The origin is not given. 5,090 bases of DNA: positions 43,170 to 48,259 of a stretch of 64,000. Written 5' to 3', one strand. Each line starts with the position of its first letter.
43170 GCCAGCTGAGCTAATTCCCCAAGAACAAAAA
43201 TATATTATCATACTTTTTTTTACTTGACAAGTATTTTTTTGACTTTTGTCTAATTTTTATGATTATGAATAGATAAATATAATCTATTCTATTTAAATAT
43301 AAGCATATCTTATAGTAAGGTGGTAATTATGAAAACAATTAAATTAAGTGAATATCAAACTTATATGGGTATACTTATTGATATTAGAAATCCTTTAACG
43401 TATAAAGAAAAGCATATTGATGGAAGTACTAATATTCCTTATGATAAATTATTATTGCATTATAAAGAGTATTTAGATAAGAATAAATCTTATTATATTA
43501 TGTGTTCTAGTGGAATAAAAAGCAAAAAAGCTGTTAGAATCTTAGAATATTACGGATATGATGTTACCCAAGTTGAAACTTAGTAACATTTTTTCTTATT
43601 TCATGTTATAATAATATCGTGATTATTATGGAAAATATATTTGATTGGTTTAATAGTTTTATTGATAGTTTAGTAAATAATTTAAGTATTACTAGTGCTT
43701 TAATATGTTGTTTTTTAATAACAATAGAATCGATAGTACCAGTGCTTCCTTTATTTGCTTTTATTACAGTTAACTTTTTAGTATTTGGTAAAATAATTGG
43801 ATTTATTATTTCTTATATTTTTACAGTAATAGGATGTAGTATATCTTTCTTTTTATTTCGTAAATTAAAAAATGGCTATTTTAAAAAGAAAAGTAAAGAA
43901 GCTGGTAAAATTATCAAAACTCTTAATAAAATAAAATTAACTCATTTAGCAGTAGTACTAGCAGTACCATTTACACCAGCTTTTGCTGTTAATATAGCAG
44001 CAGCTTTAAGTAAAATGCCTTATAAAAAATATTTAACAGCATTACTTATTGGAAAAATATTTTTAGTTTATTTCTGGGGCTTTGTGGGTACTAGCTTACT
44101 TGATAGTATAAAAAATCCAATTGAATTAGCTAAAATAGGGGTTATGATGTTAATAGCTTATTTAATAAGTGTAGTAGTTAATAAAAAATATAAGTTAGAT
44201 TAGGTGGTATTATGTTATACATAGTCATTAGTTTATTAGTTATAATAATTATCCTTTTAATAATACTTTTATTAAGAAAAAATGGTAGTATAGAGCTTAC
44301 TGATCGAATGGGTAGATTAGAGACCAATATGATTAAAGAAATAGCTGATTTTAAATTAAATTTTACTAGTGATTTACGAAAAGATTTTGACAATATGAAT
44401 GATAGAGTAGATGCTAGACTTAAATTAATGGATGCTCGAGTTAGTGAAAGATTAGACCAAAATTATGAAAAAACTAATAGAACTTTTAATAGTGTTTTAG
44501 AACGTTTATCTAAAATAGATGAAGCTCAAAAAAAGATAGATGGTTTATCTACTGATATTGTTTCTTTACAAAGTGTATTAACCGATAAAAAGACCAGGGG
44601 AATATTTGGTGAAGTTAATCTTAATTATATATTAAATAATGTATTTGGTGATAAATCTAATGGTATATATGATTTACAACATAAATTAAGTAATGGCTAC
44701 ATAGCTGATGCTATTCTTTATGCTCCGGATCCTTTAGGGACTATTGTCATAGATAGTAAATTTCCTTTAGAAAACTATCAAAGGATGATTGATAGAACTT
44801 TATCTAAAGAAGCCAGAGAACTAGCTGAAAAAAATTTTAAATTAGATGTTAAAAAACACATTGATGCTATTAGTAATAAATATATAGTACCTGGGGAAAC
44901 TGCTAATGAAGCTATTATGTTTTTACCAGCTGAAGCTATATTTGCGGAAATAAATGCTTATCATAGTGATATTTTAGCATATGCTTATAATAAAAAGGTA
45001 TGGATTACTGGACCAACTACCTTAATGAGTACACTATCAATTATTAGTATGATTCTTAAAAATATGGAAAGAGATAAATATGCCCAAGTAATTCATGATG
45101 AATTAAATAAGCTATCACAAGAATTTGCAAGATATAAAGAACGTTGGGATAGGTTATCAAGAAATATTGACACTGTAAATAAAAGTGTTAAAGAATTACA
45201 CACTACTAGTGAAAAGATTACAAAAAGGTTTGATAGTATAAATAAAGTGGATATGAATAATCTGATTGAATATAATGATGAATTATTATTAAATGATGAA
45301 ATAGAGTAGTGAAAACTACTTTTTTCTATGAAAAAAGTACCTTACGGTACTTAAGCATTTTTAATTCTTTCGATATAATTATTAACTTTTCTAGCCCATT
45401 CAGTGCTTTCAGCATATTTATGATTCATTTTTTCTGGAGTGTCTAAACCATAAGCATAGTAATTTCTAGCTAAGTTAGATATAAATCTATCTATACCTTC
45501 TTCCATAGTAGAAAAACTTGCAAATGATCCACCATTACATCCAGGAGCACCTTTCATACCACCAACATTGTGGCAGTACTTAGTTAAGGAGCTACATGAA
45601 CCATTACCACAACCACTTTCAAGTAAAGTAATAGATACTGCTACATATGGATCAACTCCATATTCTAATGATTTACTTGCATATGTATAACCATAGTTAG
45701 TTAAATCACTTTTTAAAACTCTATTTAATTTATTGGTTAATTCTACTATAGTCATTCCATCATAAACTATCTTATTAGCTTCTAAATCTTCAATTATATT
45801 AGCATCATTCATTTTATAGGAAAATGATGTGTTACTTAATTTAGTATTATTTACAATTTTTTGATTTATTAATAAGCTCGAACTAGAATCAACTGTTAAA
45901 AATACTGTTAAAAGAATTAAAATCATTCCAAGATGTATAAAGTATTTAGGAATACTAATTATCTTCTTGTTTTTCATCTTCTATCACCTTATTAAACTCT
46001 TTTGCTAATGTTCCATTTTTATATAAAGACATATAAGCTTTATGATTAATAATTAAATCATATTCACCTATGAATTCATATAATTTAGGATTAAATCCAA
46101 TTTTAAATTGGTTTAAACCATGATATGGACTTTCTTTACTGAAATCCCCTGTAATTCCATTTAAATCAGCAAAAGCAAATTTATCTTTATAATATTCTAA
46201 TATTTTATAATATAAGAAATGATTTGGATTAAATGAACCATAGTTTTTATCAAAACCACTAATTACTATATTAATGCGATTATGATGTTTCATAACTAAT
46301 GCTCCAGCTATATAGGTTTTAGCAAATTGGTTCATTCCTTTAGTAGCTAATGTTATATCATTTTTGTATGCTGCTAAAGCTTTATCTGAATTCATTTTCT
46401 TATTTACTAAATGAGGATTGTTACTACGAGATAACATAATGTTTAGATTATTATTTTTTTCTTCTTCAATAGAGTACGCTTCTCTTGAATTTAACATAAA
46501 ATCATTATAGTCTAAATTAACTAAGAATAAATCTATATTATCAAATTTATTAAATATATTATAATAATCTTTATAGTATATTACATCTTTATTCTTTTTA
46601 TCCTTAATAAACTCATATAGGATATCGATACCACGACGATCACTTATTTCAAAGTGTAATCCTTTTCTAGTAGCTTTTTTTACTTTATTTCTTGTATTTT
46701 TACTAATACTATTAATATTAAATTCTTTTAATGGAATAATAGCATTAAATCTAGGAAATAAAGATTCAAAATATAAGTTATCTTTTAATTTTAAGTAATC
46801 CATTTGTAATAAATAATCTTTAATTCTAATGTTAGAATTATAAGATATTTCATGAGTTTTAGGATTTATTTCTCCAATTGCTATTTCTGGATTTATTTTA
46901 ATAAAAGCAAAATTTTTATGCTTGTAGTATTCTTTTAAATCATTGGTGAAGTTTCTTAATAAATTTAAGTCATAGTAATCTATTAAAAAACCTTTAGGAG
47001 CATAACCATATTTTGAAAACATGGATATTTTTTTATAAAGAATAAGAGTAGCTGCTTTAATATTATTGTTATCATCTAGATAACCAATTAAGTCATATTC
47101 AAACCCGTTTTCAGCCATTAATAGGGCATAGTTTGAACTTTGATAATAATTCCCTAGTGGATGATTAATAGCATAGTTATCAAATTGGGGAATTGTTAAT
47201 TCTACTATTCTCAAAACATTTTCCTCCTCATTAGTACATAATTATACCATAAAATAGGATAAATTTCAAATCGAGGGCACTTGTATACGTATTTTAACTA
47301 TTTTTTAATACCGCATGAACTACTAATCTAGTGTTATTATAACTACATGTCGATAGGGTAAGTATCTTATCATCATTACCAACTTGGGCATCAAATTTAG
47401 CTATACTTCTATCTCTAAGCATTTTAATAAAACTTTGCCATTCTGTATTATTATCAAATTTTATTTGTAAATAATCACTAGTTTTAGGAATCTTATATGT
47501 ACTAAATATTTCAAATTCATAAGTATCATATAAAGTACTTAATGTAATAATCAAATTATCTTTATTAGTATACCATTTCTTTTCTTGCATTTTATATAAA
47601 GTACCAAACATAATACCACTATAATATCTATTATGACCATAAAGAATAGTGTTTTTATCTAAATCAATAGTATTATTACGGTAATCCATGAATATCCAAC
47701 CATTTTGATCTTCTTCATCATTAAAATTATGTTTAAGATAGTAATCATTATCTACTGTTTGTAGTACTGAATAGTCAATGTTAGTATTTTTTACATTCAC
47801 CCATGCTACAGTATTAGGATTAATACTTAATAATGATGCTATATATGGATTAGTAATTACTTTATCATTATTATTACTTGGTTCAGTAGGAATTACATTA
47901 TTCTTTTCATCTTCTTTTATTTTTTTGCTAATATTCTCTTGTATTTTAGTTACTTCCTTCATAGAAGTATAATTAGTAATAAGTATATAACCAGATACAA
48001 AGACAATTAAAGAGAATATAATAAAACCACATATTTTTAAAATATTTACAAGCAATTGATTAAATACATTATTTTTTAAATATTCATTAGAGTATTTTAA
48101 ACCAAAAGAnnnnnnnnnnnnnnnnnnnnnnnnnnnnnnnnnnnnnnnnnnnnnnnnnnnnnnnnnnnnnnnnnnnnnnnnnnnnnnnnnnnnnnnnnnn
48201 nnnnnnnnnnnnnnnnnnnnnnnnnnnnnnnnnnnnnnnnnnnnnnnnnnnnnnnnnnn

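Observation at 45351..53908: Two-gene EssC+EsaB module facing a sortase B-fusion / FemAB / glucosaminidase operon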

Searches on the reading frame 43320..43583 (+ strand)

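Call 19: search_protein_families(library=pfam, proteins=[window:43320-43583:+], max_evalue=0.01)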
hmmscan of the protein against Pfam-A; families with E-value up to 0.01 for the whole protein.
window:43320-43583:+ (87 aa): 1 family
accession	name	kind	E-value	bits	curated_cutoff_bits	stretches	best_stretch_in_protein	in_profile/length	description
PF00581.25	Rhodanese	-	6.3e-11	43.1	22.2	1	16-81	15-88/102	Rhodanese-like domain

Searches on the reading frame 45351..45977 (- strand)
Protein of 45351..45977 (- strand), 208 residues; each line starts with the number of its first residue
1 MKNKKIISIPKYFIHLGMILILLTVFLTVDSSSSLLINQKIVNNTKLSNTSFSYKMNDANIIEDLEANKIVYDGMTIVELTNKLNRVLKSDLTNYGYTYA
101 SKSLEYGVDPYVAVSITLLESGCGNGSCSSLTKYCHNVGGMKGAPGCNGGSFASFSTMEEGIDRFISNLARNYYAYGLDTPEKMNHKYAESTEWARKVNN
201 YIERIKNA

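Call 4: search_protein_families(library=pfam, proteins=[window:45351-45977:-], max_evalue=0.01)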
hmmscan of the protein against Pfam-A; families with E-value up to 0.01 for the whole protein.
window:45351-45977:- (208 aa): 1 family
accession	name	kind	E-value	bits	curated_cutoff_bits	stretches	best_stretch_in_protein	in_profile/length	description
PF01832.25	Glucosaminidase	-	6.6e-11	43.4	30.2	1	101-206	6-122/123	Mannosyl-glycoprotein endo-beta-N-acetylglucosaminidase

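Call 5: search_protein_families(library=ncbifam, proteins=[window:45351-45977:-], max_evalue=0.01)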
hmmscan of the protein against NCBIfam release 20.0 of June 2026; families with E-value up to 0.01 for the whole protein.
window:45351-45977:- (208 aa): 1 family
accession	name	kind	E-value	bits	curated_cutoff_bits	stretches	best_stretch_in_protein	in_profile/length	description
NF052335.1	PdgHdaseHSB129560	equivalog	0.00091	18.6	500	1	75-204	45-179/330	peptidoglycan hydrolase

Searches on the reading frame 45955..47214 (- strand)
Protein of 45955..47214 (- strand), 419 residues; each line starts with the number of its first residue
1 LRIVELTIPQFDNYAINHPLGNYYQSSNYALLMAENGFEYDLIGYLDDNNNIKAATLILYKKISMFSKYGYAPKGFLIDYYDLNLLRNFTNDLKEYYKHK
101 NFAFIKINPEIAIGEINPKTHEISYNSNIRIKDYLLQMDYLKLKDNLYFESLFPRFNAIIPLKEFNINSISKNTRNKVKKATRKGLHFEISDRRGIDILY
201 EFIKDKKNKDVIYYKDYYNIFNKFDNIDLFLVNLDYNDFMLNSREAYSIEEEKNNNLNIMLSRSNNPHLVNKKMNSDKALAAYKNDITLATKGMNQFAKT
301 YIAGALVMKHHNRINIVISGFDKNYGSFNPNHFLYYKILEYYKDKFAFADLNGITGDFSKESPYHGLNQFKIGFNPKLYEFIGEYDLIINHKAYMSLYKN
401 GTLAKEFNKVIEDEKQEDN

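Call 4: search_protein_families(library=pfam, proteins=[window:45955-47214:-], max_evalue=0.01)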
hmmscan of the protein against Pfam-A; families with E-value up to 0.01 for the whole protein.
window:45955-47214:- (419 aa): 2 families
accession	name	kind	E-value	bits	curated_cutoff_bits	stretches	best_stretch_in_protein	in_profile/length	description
PF02388.22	FemAB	-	2.9e-50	171.7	24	1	7-395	2-399/406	FemAB family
PF13480.13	Acetyltransf_6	-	0.00088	19.9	22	0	300-344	82-126/143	Acetyltransferase (GNAT) domain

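Call 5: search_protein_families(library=ncbifam, proteins=[window:45955-47214:-], max_evalue=0.01)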
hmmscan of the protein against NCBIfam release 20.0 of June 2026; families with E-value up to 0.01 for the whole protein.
window:45955-47214:- (419 aa): 1 family
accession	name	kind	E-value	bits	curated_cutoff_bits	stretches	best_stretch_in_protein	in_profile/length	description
NF047883.1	UAcmpLyAlTFemX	equivalog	8.1e-11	41.8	500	1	36-228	38-229/337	UDP-N-acetylmuramoylpentapeptide-lysine N(6)-alanyltransferase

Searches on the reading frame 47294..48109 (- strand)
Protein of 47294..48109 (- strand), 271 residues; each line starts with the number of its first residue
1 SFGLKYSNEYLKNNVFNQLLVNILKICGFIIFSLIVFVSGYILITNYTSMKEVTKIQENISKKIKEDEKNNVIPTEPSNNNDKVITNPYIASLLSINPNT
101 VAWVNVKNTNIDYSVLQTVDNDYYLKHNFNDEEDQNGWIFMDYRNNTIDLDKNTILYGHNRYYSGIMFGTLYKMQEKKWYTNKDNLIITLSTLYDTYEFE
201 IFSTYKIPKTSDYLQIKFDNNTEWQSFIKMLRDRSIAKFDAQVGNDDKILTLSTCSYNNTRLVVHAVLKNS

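Call 67: search_protein_families(library=pfam, proteins=[window:47294-48109:-], max_evalue=1)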
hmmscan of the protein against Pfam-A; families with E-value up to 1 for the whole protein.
window:47294-48109:- (271 aa): 3 families
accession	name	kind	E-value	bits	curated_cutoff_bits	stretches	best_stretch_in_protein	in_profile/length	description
PF04203.18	Sortase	-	2e-13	50.6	26.6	1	105-268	2-124/125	Sortase domain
PF02410.21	RsfS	-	0.0093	16.6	21.6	1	39-148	28-81/98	Ribosomal silencing factor during starvation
PF00352.27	TBP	-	0.041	14.2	22.9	1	34-66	52-84/85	Transcription factor TFIID (or TATA-binding protein, TBP)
